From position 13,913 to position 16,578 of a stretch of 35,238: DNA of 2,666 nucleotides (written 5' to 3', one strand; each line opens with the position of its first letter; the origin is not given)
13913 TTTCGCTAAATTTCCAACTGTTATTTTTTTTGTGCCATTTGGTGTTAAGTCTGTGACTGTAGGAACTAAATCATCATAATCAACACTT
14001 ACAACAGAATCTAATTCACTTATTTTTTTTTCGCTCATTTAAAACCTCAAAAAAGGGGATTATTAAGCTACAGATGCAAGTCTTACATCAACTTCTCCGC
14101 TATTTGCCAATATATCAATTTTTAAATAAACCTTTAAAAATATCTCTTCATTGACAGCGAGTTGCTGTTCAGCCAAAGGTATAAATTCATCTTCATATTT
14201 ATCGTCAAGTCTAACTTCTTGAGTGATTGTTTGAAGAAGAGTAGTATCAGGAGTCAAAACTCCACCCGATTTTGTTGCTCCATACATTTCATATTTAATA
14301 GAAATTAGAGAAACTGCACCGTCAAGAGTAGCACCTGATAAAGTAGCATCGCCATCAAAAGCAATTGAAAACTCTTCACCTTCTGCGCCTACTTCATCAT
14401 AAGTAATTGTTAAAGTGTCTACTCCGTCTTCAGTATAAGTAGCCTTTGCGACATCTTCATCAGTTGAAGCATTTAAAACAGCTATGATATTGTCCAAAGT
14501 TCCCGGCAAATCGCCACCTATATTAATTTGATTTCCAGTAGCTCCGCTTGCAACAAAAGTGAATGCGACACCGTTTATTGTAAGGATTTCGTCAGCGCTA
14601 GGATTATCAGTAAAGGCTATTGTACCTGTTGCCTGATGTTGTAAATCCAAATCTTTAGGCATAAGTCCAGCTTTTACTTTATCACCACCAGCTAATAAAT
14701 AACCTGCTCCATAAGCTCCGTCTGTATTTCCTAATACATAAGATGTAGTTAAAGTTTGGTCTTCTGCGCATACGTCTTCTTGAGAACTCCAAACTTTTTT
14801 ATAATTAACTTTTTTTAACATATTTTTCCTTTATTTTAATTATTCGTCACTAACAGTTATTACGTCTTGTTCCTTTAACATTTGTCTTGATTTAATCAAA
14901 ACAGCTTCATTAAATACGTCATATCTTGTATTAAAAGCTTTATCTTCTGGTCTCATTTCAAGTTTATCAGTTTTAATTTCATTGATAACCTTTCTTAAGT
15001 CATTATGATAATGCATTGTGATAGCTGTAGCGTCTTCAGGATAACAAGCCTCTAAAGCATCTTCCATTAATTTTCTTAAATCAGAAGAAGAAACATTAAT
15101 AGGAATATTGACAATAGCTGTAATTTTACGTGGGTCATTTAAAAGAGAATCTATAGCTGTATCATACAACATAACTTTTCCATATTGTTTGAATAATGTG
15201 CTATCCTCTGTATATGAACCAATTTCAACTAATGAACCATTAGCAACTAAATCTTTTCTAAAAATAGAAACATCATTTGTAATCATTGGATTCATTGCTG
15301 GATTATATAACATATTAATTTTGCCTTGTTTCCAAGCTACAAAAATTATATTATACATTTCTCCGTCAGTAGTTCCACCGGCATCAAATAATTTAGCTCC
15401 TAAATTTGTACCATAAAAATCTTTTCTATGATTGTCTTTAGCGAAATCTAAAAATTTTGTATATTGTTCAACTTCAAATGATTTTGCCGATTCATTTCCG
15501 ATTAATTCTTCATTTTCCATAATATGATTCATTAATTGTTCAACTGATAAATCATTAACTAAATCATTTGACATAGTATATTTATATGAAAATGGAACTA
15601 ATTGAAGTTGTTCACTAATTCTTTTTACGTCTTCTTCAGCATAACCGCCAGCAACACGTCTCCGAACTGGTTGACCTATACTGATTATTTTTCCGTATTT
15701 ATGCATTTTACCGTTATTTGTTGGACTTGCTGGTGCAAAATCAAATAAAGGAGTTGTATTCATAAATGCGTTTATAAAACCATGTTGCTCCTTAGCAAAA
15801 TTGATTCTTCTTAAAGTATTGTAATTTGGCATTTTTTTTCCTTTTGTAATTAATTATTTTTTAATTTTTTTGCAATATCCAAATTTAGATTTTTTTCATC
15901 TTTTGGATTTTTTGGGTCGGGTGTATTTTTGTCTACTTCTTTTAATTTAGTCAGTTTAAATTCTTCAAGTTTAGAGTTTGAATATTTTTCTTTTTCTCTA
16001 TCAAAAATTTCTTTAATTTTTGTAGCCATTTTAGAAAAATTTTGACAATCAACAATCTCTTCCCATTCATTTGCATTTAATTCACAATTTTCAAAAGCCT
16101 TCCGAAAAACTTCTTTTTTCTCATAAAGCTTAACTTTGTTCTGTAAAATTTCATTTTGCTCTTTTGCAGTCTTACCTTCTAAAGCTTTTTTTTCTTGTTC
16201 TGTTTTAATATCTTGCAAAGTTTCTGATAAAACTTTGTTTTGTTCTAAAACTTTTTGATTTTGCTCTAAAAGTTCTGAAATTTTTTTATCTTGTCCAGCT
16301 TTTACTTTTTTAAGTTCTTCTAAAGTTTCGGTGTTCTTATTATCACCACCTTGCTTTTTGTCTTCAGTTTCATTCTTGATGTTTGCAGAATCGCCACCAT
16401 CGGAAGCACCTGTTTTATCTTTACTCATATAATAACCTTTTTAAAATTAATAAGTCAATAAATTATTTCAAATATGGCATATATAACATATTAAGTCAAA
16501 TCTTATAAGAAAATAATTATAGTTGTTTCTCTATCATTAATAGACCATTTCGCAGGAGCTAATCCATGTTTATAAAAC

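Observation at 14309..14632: A ~105-aa domain shared between the capsid-adjacent 252-aa protein and the tail-tip I-J protein (partner copy at 20713-21036)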

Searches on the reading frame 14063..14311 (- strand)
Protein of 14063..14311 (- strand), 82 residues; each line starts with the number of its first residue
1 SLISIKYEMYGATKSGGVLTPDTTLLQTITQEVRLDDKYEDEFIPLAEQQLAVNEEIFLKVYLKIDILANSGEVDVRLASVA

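Call 104: search_solved_structures(query=window:14063-14311:-, max_evalue=10)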
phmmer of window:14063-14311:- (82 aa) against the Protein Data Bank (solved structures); distinct sequences matched with E-value up to 10: 0.

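Call 105: search_protein_families(library=pfam, proteins=[window:14063-14311:-], max_evalue=10)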
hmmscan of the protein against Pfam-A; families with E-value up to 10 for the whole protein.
window:14063-14311:- (82 aa): 0 families

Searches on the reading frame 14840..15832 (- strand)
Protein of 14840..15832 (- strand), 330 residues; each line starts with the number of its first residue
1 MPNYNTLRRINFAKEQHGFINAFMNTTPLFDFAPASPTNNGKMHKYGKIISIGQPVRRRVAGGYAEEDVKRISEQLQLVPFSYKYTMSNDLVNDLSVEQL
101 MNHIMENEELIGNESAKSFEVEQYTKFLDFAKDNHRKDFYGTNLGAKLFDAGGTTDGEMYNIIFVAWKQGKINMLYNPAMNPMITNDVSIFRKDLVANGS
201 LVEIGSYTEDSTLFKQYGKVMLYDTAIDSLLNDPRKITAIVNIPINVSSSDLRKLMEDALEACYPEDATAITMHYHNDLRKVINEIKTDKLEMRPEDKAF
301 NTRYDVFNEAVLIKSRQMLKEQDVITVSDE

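Call 7: search_protein_families(library=pfam, proteins=[window:14840-15832:-], max_evalue=0.01)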
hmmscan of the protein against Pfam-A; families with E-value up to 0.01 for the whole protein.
window:14840-15832:- (330 aa): 1 family
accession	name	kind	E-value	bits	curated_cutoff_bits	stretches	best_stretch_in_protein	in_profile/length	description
PF20911.3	GP7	-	0.0022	17.4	27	1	143-293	138-279/313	Major capsid protein GP7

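Call 8: search_protein_families(library=phrogs, proteins=[window:14840-15832:-], max_evalue=0.01)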
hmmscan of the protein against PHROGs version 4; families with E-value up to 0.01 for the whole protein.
window:14840-15832:- (330 aa): 0 families

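Call 58: find_related_loci(query=window:14840-15832:-, collection=viral_contigs, flank=9000)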
Query window:14840-15832:- (330 aa) in viral_contigs; peptide patterns used: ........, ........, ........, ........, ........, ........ (x = any residue, [..] = any of these).
11 stretches matched a pattern, but none encodes a relative of the query by tblastn (E <= 1e-3).

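Call 89: find_related_loci(query=A5, collection=metagenome_contigs, flank=10000)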
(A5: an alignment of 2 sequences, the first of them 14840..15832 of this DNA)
Query A5 (330 aa) in metagenome_contigs; peptide patterns used: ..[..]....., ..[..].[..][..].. (x = any residue, [..] = any of these).
184 stretches matched a pattern, but none encodes a relative of the query by tblastn (E <= 1e-3).

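Call 90: find_related_loci(query=A5, collection=viral_contigs, flank=10000)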
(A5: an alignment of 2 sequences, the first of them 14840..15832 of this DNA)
Query A5 (330 aa) in viral_contigs; peptide patterns used: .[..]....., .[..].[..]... (x = any residue, [..] = any of these).
156 stretches matched a pattern, but none encodes a relative of the query by tblastn (E <= 1e-3).

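Call 99: search_protein_families(library=ncbifam, proteins=[window:14840-15832:-], max_evalue=0.01)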
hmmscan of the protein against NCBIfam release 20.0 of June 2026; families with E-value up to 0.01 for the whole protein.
window:14840-15832:- (330 aa): 1 family
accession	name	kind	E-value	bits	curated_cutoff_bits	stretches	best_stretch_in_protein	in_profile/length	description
NF045672.1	MCP_gp7_epsi_15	equivalog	2.1e-05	24.2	75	1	14-263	12-253/309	major capsid protein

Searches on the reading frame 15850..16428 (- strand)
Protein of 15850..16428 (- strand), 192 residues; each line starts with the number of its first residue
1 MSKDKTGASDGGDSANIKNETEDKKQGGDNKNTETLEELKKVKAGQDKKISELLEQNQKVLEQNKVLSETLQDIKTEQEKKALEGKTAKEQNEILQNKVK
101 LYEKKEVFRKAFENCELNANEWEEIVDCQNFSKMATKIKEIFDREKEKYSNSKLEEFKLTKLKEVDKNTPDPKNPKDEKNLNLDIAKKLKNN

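Call 7: search_protein_families(library=pfam, proteins=[window:15850-16428:-], max_evalue=0.01)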
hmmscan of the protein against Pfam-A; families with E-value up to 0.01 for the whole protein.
window:15850-16428:- (192 aa): 0 families

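Call 8: search_protein_families(library=phrogs, proteins=[window:15850-16428:-], max_evalue=0.01)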
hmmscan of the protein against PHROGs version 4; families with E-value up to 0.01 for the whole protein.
window:15850-16428:- (192 aa): 1 family
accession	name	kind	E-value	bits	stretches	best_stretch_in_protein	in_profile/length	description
phrog_25441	-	unknown function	0.0023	18.8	1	96-163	27-91/175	-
